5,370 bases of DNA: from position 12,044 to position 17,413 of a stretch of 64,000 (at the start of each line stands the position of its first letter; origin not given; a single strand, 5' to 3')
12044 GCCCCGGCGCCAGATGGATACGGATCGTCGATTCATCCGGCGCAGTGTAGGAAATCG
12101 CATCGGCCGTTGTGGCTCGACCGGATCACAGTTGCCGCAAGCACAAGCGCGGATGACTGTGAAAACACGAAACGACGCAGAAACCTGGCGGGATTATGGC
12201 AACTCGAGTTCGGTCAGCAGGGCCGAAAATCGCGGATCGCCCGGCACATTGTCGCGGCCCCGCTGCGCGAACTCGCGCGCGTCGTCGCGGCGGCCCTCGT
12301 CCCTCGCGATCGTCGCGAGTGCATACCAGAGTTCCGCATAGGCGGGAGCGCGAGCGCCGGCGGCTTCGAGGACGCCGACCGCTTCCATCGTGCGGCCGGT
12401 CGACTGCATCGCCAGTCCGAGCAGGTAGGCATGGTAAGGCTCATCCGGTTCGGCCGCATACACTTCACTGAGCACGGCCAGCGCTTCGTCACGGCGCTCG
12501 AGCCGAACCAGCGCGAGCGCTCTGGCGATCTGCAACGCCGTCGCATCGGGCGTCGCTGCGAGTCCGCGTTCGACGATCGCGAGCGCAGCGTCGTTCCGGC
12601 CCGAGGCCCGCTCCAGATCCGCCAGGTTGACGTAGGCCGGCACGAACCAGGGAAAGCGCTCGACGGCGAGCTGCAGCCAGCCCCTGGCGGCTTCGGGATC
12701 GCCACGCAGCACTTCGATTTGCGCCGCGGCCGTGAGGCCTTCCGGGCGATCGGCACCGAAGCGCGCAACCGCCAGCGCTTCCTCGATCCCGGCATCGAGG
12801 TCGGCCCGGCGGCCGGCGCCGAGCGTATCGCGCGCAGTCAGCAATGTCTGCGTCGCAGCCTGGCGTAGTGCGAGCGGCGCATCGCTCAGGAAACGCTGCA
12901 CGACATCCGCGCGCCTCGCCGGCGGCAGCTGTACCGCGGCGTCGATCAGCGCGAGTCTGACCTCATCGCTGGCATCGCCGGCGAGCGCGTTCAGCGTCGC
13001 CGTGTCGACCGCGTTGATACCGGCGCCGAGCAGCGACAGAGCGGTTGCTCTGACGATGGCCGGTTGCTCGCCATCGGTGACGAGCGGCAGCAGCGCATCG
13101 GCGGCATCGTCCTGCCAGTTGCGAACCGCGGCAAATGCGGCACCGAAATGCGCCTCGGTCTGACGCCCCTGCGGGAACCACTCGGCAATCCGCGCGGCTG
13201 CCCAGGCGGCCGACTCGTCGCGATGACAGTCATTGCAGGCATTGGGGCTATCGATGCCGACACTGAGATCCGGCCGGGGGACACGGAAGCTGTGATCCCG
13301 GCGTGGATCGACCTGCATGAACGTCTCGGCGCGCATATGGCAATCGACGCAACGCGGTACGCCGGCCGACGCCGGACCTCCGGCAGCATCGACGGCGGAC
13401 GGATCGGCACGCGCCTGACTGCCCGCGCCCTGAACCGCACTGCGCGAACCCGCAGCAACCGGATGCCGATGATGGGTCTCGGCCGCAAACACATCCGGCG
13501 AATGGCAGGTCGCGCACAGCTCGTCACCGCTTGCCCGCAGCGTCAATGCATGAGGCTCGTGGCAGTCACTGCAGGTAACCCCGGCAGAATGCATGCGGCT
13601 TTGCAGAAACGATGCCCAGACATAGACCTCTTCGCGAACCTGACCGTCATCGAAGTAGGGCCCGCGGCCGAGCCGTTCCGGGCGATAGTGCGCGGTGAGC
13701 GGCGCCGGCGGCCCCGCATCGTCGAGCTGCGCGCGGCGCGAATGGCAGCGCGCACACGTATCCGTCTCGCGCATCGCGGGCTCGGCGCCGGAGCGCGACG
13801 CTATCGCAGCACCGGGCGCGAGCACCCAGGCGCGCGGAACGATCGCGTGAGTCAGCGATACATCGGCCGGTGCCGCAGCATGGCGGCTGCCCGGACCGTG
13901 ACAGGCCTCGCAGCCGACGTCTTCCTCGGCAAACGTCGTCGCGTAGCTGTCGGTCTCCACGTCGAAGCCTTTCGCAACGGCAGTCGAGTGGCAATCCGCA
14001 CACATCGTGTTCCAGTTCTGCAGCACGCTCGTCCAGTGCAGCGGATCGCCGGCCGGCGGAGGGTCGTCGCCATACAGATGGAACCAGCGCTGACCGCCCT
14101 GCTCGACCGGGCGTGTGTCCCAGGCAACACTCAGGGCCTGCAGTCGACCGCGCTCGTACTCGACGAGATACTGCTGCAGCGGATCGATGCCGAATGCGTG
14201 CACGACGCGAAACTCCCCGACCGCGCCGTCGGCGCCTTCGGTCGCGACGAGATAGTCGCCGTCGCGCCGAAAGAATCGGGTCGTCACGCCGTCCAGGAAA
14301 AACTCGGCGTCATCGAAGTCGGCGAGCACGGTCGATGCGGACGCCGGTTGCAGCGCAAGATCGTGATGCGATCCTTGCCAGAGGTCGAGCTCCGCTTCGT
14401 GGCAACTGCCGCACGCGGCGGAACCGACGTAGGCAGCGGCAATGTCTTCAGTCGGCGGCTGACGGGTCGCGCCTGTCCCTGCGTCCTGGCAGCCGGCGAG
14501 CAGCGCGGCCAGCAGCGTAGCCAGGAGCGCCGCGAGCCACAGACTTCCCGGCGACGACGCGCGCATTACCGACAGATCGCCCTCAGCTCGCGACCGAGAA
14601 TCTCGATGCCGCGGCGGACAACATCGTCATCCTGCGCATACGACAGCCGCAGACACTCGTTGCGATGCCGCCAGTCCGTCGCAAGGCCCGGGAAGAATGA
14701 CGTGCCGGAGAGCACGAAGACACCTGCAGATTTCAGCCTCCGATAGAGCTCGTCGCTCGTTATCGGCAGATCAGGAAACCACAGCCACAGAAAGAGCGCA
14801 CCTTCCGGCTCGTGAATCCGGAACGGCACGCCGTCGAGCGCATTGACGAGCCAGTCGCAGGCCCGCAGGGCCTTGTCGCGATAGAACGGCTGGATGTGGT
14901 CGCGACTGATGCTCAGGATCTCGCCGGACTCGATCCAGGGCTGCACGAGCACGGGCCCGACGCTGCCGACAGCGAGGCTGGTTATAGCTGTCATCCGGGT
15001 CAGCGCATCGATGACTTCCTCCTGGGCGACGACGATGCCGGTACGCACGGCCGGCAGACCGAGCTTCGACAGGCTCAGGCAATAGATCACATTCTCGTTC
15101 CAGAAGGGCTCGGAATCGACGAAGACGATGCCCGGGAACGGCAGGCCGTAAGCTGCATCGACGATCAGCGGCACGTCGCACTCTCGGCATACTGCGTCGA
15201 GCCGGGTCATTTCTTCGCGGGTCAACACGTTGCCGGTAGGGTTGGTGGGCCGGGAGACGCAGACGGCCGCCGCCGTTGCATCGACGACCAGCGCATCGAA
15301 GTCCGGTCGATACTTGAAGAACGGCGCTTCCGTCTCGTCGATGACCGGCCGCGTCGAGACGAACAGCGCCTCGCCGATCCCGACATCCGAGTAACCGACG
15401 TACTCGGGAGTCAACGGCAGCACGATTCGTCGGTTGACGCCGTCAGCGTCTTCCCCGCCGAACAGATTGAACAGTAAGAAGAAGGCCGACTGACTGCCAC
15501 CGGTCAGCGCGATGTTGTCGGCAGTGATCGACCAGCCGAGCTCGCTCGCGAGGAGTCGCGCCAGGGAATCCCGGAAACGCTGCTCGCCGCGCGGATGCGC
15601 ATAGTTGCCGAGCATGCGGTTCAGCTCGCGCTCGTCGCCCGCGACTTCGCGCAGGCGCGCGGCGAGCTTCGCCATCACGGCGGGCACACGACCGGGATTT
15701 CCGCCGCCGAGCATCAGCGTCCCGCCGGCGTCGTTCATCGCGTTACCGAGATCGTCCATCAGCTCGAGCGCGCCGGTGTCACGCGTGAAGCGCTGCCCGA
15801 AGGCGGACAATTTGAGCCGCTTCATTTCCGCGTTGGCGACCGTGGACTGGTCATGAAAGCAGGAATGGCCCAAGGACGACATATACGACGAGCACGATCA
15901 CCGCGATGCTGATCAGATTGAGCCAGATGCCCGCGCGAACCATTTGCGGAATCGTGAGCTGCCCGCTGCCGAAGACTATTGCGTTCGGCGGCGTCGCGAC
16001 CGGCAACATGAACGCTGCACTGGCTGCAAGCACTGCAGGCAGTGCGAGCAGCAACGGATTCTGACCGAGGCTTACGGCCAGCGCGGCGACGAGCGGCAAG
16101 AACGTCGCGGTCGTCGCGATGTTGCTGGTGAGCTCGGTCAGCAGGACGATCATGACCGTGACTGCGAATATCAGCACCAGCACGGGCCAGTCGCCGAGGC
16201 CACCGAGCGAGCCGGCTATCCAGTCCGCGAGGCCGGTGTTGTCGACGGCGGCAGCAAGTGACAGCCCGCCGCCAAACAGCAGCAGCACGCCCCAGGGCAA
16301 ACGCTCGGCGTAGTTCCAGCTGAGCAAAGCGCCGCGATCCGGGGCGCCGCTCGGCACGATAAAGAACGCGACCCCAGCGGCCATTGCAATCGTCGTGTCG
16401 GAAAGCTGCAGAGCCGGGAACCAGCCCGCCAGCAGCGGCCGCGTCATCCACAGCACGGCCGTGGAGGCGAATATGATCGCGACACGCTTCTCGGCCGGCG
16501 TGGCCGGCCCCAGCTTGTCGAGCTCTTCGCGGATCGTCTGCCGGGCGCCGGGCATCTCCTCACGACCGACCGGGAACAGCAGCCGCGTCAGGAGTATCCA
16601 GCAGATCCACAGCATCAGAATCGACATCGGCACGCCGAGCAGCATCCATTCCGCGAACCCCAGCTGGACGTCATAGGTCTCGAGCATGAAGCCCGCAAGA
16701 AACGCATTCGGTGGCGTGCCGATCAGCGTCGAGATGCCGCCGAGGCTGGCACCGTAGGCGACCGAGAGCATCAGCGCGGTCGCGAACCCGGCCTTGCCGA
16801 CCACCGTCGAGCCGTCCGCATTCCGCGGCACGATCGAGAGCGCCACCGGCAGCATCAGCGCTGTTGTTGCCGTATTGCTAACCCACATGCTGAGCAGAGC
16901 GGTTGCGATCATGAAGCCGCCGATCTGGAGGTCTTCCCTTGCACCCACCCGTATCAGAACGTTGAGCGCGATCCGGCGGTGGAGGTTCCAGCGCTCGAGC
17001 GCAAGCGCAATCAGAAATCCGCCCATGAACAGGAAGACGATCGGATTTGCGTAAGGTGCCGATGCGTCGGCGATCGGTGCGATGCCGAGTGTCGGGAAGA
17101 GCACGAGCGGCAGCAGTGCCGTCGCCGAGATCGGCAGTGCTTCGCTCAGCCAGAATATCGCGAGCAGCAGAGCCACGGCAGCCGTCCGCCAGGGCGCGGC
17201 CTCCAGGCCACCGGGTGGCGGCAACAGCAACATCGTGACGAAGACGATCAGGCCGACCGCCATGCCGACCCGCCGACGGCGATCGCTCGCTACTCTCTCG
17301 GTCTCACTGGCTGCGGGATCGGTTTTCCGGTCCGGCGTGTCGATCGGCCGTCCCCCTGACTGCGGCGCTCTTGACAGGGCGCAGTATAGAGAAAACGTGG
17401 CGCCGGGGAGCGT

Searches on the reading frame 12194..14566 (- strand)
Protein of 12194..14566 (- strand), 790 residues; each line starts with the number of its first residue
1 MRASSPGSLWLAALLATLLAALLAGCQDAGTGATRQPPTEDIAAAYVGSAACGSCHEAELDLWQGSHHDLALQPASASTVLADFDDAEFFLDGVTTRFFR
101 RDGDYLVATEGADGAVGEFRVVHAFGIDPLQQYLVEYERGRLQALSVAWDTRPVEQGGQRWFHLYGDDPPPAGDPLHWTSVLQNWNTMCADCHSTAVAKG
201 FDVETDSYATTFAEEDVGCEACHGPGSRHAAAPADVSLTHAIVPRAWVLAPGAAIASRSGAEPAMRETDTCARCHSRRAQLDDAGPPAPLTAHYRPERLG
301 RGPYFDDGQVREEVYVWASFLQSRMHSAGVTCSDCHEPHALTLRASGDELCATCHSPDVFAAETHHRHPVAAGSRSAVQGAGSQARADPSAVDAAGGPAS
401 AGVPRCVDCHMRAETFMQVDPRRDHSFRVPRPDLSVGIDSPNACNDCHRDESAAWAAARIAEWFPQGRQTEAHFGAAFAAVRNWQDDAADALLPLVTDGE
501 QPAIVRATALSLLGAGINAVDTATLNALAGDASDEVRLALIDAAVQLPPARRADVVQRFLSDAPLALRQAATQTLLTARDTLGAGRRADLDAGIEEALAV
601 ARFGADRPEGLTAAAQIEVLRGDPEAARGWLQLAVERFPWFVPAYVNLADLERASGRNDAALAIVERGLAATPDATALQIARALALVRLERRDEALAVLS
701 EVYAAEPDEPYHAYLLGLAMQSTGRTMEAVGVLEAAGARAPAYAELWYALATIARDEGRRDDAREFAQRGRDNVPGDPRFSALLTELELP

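Call 15: search_protein_families(library=pfam, proteins=[window:12194-14566:-], max_evalue=0.00001)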
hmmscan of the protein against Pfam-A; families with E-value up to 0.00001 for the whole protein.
window:12194-14566:- (790 aa): 10 families
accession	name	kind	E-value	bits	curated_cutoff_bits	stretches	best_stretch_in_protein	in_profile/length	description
PF13428.12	TPR_14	-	1.3e-16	59.9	23.5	0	608-651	1-44/44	Tetratricopeptide repeat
PF14559.12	TPR_19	-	1.2e-14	54.8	25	1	724-787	5-68/68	Tetratricopeptide repeat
PF13435.11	Cytochrome_C554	-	1.4e-11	45.6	20.8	0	186-224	48-84/84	Cytochrome c554 and c-prime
PF14522.11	Cytochrome_C7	-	9.5e-11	41.8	24.8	0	185-276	12-67/67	Cytochrome c7 and related cytochrome c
PF14537.11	Cytochrom_c3_2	-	4.9e-10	40.2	25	0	325-356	53-79/79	Cytochrome c3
PF13432.12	TPR_16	-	3.7e-08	34.1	32.7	0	714-778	1-65/65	Tetratricopeptide repeat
PF09699.15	Paired_CXXCH_1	-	4.1e-08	33.2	20.6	0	331-358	8-39/41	Doubled CXXCH motif (Paired_CXXCH_1)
PF07719.23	TPR_2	-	1.1e-07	31.8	27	0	744-770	1-27/34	Tetratricopeptide repeat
PF22113.1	Mtrc-MtrF_II-IV_dom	-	4.3e-07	30.1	30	0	331-454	8-134/176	Outer membrane cytochrome MtrC/MtrF-like, domains II/IV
PF02335.20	Cytochrom_C552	-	6.2e-06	25.9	24.1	0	402-473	244-306/438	Cytochrome c552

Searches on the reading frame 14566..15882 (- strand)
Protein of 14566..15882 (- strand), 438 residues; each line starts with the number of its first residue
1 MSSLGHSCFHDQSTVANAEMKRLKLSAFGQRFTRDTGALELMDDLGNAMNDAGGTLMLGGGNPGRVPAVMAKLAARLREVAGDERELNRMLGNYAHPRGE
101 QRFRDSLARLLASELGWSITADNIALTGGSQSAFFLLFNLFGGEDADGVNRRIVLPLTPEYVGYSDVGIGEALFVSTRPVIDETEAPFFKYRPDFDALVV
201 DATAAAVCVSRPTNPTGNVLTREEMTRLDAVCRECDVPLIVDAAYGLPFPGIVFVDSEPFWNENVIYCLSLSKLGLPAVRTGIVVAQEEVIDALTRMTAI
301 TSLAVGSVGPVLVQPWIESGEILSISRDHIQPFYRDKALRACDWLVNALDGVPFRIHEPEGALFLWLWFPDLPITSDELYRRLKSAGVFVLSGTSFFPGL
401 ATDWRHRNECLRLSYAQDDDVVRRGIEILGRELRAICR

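Call 15: search_protein_families(library=pfam, proteins=[window:14566-15882:-], max_evalue=0.00001)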
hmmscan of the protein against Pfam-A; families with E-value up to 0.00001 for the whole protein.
window:14566-15882:- (438 aa): 1 family
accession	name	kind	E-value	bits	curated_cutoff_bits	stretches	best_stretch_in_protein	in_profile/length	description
PF00155.27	Aminotran_1_2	-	9.3e-24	84.7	19.7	1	75-427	28-359/361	Aminotransferase class I and II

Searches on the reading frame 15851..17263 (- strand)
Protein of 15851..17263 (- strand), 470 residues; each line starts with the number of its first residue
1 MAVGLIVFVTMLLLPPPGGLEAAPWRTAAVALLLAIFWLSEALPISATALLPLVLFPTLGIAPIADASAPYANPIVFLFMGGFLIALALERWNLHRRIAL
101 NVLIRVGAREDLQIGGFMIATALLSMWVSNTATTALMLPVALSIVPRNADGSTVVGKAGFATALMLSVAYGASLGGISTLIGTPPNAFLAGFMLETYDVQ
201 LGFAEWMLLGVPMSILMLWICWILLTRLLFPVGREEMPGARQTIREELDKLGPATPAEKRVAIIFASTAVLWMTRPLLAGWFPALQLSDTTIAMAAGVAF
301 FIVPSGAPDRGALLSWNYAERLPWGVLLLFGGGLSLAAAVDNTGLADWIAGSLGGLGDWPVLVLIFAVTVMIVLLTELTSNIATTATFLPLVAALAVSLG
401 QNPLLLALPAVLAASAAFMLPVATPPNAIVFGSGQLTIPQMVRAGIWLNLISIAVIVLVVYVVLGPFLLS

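Call 15: search_protein_families(library=pfam, proteins=[window:15851-17263:-], max_evalue=0.00001)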
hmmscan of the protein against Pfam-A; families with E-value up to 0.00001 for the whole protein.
window:15851-17263:- (470 aa): 2 families
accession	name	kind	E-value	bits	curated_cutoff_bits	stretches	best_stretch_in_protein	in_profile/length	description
PF00939.25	Na_sulph_symp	-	1.2e-77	262.3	27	1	5-460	11-462/472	Sodium:sulfate symporter transmembrane region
PF03600.22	CitMHS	-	3.8e-57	194.3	31.9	1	36-408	2-333/336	Citrate transporter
